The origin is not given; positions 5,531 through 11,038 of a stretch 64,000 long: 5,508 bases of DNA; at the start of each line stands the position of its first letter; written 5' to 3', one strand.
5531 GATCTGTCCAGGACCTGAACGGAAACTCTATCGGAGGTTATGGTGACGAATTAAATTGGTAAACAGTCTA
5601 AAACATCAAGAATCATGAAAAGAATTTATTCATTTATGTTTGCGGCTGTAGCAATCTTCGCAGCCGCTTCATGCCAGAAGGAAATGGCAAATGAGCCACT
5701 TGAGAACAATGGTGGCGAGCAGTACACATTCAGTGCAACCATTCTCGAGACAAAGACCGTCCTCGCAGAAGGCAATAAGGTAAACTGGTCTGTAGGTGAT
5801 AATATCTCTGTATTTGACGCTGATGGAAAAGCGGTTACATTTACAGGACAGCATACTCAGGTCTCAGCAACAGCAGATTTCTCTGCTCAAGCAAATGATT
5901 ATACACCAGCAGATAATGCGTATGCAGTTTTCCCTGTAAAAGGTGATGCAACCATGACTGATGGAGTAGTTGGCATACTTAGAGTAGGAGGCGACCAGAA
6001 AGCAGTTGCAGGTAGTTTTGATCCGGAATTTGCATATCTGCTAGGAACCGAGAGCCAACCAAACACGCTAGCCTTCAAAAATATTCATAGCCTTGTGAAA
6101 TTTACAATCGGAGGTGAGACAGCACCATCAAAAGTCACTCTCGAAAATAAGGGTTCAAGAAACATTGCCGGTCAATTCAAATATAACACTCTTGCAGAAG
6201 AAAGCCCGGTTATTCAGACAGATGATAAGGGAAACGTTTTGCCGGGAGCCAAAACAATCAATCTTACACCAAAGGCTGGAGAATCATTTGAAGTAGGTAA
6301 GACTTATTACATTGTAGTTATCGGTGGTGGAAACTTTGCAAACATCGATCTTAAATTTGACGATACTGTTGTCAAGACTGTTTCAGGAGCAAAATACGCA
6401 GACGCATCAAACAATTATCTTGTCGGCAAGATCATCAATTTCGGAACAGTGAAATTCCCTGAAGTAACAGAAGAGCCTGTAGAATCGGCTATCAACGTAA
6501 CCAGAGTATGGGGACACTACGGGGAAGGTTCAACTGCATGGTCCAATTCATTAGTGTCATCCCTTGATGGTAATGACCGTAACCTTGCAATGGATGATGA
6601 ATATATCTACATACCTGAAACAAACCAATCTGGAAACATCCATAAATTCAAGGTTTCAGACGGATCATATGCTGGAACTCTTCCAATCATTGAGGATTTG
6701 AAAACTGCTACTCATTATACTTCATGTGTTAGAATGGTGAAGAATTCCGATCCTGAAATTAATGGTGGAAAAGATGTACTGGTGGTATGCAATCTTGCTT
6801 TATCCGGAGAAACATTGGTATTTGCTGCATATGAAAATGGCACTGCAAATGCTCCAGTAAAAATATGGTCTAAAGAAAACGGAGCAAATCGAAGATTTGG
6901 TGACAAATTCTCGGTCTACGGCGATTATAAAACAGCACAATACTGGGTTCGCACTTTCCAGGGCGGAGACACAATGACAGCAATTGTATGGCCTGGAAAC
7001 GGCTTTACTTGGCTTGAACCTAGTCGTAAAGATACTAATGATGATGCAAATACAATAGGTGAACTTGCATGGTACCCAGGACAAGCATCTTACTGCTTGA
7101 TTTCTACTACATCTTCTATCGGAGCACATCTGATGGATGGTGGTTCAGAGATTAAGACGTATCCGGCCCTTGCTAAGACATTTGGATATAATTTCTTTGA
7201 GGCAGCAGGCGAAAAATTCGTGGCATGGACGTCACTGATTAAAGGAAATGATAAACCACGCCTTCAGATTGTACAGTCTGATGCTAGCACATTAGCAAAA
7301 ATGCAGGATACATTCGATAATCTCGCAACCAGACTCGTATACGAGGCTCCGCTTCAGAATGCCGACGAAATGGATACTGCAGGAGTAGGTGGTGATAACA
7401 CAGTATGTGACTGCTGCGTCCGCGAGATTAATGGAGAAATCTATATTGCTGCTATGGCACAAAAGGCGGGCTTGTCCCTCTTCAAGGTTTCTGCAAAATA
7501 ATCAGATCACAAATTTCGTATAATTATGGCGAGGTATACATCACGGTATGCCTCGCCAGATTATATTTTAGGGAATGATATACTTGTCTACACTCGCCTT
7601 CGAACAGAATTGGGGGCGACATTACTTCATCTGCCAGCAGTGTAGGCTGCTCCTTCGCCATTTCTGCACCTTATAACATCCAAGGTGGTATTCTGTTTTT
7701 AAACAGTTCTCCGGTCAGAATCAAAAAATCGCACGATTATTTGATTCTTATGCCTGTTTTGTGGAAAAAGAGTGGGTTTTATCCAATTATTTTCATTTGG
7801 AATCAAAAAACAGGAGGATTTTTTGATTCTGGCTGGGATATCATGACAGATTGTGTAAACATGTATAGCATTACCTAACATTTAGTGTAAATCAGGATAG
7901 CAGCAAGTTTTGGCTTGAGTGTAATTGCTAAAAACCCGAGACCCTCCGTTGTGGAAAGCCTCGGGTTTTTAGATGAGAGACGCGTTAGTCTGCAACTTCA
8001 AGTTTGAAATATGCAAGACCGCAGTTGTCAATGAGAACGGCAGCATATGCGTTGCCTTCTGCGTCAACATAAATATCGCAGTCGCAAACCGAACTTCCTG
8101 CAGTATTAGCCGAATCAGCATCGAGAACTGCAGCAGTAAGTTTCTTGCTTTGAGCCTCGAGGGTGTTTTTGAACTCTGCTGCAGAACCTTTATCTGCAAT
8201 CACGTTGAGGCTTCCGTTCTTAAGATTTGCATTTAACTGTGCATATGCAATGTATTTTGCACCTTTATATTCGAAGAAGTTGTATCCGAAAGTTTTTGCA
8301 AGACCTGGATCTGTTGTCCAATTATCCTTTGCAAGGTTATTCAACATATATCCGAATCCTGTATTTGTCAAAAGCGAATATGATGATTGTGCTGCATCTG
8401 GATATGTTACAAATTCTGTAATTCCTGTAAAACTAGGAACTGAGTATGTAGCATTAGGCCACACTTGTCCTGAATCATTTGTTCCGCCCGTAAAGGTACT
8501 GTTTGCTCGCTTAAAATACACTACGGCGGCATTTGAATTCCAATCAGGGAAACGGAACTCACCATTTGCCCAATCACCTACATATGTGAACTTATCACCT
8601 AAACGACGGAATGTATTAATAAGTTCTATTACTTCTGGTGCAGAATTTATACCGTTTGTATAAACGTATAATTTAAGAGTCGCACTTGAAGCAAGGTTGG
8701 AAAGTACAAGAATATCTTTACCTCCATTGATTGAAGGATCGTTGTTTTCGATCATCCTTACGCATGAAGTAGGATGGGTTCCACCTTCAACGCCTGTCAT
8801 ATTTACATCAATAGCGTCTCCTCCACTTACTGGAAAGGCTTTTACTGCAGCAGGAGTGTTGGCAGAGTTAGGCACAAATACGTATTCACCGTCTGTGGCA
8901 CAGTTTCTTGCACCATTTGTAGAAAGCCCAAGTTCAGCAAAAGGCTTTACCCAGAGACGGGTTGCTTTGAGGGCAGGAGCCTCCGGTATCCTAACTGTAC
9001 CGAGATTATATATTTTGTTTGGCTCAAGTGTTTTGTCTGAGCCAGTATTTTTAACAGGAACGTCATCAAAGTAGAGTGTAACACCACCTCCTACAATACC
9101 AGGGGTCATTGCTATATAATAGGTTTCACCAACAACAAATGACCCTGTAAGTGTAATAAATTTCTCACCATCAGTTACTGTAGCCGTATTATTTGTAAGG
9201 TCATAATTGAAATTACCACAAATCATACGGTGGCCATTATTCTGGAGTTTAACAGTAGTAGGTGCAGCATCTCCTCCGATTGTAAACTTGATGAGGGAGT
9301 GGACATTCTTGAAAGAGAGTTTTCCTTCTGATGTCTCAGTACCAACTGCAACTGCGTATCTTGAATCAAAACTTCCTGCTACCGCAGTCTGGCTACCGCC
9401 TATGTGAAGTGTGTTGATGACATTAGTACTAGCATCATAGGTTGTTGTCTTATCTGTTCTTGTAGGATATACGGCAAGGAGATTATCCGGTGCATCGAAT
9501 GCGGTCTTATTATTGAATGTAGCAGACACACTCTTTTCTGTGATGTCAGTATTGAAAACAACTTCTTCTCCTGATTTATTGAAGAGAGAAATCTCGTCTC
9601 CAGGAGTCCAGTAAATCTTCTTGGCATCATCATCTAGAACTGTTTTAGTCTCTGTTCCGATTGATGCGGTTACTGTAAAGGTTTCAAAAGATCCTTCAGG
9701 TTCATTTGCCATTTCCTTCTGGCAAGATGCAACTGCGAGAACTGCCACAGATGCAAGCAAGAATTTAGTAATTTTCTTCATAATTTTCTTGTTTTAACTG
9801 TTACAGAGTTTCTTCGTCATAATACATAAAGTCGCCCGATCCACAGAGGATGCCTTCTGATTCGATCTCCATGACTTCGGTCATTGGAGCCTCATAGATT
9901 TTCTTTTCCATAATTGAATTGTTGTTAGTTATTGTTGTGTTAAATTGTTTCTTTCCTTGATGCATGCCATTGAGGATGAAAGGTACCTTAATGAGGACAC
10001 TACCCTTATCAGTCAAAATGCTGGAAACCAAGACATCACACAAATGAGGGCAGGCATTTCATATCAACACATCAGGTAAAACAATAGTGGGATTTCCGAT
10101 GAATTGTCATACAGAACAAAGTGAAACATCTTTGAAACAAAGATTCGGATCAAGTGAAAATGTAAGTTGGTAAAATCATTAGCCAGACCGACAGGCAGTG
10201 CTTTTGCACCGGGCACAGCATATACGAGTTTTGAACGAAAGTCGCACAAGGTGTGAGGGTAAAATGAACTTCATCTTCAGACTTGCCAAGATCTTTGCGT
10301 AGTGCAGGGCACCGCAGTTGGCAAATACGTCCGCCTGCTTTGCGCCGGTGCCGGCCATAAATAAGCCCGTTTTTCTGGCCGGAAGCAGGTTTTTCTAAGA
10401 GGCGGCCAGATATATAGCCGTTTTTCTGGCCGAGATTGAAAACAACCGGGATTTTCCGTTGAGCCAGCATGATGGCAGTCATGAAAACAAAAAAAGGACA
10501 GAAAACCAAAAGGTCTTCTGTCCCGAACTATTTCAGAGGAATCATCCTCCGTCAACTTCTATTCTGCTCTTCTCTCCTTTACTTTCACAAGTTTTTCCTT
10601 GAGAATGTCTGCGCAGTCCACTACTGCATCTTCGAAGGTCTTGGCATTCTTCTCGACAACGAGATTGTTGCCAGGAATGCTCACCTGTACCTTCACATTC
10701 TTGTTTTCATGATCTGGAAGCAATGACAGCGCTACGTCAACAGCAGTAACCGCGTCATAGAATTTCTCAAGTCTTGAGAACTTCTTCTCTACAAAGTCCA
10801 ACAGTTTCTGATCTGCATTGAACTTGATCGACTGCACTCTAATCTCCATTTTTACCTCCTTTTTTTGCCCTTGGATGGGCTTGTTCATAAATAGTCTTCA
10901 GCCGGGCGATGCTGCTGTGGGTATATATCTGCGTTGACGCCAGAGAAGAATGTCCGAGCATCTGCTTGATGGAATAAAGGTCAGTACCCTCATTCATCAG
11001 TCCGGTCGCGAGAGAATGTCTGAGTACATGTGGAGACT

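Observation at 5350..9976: Candidate invertible two-cassette switch between alternative fimbrillin-like adhesins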

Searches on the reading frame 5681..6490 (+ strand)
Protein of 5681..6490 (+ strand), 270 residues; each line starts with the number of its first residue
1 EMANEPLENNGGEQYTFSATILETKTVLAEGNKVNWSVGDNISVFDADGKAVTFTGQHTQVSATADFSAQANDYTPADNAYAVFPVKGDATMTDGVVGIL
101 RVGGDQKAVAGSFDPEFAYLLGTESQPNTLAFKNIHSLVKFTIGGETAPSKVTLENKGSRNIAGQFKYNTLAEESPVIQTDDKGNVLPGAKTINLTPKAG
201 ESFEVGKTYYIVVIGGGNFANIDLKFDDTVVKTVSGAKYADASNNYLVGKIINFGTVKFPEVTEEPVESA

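Call 90: predict_structure(alignment_id=A5)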
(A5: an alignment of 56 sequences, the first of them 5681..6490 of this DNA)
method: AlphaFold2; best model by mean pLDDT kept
length: 270 residues; sequences in the alignment: 56
mean_pLDDT: 89.0   pTM: 0.84
mean pLDDT of the five models: 89.0, 88.1, 87.8, 87.4, 86.7
residues with pLDDT >= 90: 191; 70-90: 54; 50-70: 14; < 50: 11
segments of 3 or more residues with pLDDT < 50: 1-11
pLDDT, mean of each block of 10 residues (from residue 1): 40 86 63 82 97 96 95 93 95 94 95 91 95 93 97 94 95 90 89 97 97 88 97 86 88 95 75
secondary structure, 60 per line:
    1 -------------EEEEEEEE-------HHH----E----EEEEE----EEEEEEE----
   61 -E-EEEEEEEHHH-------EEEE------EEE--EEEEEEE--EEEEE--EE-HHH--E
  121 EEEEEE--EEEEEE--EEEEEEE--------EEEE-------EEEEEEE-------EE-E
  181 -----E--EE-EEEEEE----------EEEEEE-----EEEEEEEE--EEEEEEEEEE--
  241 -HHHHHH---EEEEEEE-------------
elements in order: E14-21 E41-45 E50-56 E64-70 E81-84 E91-93 E96-102 E105-109 E120-126 E129-134 E137-143 E152-155 E163-169 E192-197 E208-213 E219-226 E229-238 H242-247 E251-257

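Call 93: fold_search(model_id=the predicted structure, library=pdb)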
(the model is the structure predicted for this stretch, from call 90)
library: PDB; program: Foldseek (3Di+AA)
matches with E <= 10: 500; with E <= 0.001: 31
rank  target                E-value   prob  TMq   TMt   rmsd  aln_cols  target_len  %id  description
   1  3t2l                  1.5e-07  1.00  0.47  0.46   8.0       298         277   15  Crystal structure of a Putative cell adhesion protein (BF1858) from Bacteroides fragilis NCTC 9343 at 2.33 A resolution (released 2011-08-10)
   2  3ufi                  3.9e-07  1.00  0.45  0.44   7.6       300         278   12  Crystal structure of a putative cell adhesion protein (BACOVA_04980) from Bacteroides ovatus ATCC 8483 at 2.18 A resolut (released 2011-12-14)
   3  4k4k_B                1.2e-06  1.00  0.44  0.46   6.1       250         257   15  Crystal structure of a putative cell adhesion protein (BACUNI_00621) from Bacteroides uniformis ATCC 8492 at 1.67 A re (released 2013-05-01)
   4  4k4k_A                2.3e-06  1.00  0.43  0.45   6.5       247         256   16  Crystal structure of a putative cell adhesion protein (BACUNI_00621) from Bacteroides uniformis ATCC 8492 at 1.67 A re (released 2013-05-01)
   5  4rdb                  4.5e-06  1.00  0.36  0.33  15.2       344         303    7  Crystal structure of an immunoreactive 32 kDa antigen PG49 (PG_0181) from Porphyromonas gingivalis W83 at 1.45 A resolut (released 2014-12-03)
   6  4dgu_A                6.6e-06  1.00  0.42  0.47   7.3       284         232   15  Crystal structure of a putative cell adhesion protein (BT0320) from Bacteroides thetaiotaomicron VPI-5482 at 2.37 A re (released 2012-02-15)
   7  4dgu_B                1.8e-05  1.00  0.40  0.47   7.5       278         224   12  Crystal structure of a putative cell adhesion protein (BT0320) from Bacteroides thetaiotaomicron VPI-5482 at 2.37 A re (released 2012-02-15)
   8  3pay_D                2.7e-05  1.00  0.35  0.32   9.0       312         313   10  Crystal structure of a putative adhesin (BACOVA_04077) from Bacteroides ovatus at 2.50 A resolution (released 2010-11-10)
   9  3r4r_B                3.3e-05  0.99  0.30  0.30  11.3       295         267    9  Crystal structure of a fimbrial assembly protein (BDI_3522) from Parabacteroides distasonis ATCC 8503 at 2.38 A resolu (released 2011-03-30)
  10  3pay_C                6.7e-05  1.00  0.35  0.32   8.9       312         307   10  Crystal structure of a putative adhesin (BACOVA_04077) from Bacteroides ovatus at 2.50 A resolution (released 2010-11-10)
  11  4eps                  8.3e-05  1.00  0.39  0.23  14.8       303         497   10  Crystal structure of a fimbrial protein (BACOVA_04982) from Bacteroides ovatus ATCC 8483 at 1.85 A resolution (released 2012-06-13)
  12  3sy6_A                1.3e-04  1.00  0.45  0.45   7.9       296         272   13  Crystal structure of a fimbrial protein BF1861 [Bacteroides fragilis NCTC 9343] (BF1861) from Bacteroides fragilis NCT (released 2011-08-24)
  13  3r4r_A                1.4e-04  0.97  0.29  0.29  11.4       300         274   10  Crystal structure of a fimbrial assembly protein (BDI_3522) from Parabacteroides distasonis ATCC 8503 at 2.38 A resolu (released 2011-03-30)
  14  3pay_B                1.5e-04  1.00  0.36  0.33   8.6       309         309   10  Crystal structure of a putative adhesin (BACOVA_04077) from Bacteroides ovatus at 2.50 A resolution (released 2010-11-10)
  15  3sy6_B                1.7e-04  1.00  0.40  0.40   8.5       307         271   12  Crystal structure of a fimbrial protein BF1861 [Bacteroides fragilis NCTC 9343] (BF1861) from Bacteroides fragilis NCT (released 2011-08-24)
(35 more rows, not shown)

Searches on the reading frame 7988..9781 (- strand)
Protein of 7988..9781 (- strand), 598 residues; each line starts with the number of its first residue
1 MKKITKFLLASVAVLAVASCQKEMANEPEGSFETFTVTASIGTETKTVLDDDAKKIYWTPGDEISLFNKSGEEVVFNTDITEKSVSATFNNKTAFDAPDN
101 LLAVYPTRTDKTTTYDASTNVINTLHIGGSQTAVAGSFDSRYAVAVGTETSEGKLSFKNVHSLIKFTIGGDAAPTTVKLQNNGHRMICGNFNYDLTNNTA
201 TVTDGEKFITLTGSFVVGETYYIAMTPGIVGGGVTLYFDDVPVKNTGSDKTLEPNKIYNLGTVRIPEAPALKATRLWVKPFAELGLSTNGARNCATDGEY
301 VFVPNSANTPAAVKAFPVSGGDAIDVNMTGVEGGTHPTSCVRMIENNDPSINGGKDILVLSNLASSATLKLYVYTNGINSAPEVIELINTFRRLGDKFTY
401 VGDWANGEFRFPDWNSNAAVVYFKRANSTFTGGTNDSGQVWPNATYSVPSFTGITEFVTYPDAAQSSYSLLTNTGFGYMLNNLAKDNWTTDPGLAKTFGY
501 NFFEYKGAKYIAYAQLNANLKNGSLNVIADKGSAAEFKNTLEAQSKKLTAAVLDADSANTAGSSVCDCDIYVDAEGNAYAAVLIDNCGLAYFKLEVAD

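Call 9: search_protein_families(library=pfam, proteins=[window:7988-9781:-], max_evalue=0.01)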
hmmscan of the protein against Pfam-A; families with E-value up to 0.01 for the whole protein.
window:7988-9781:- (598 aa): 0 families

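Call 10: search_protein_families(library=ncbifam, proteins=[window:7988-9781:-], max_evalue=0.01)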
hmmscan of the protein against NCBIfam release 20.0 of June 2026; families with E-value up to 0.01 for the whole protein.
window:7988-9781:- (598 aa): 1 family
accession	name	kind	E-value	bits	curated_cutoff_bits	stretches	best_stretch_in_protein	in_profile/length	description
NF050142.1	PG1828_fam_lipo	equivalog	8.5e-05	23.2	50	1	1-56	1-55/59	PG1828 family lipoprotein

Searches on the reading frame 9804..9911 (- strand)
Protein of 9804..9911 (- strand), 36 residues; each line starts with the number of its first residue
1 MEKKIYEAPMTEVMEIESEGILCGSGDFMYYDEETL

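Call 9: search_protein_families(library=pfam, proteins=[window:9804-9911:-], max_evalue=0.01)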
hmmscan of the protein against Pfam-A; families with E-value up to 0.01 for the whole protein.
window:9804-9911:- (36 aa): 0 families

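Call 10: search_protein_families(library=ncbifam, proteins=[window:9804-9911:-], max_evalue=0.01)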
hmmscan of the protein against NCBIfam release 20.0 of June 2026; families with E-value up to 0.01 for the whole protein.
window:9804-9911:- (36 aa): 0 families

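Call 23: find_encoding_contigs(protein=window:9804-9911:-, flank=7000, max_places=10)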
Protein window:9804-9911:- (36 aa): 1 contig read that carries it; 1 place shown.
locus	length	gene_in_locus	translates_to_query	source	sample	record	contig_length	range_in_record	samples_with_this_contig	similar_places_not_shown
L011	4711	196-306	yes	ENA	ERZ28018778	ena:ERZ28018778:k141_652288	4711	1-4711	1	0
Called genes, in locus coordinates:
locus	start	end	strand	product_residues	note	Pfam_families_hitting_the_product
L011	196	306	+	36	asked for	-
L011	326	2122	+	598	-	-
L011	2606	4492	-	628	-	-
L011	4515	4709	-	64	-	?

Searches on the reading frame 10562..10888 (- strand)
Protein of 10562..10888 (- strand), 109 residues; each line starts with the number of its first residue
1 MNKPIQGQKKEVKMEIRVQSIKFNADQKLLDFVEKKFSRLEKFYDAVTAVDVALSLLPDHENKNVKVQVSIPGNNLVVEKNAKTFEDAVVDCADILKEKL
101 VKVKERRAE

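Call 9: search_protein_families(library=pfam, proteins=[window:10562-10888:-], max_evalue=0.01)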
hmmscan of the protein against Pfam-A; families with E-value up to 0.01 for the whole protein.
window:10562-10888:- (109 aa): 1 family
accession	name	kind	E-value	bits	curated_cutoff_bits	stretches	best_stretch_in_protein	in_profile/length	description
PF02482.25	Ribosomal_S30AE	-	5.9e-17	62.6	23.7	1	16-107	1-87/88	Sigma 54 modulation protein / S30EA ribosomal protein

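Call 10: search_protein_families(library=ncbifam, proteins=[window:10562-10888:-], max_evalue=0.01)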
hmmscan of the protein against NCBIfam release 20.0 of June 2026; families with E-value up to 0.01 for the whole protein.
window:10562-10888:- (109 aa): 2 families
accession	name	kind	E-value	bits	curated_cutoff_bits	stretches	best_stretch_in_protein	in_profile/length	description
TIGR00741.1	yfiA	equivalog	1.3e-10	41.6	40.9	1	14-108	1-96/102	ribosome hibernation-promoting factor, HPF/YfiA family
NF007780.0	PRK10470.1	equivalog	8.7e-05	22.8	125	1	20-106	7-91/95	ribosome hibernation promoting factor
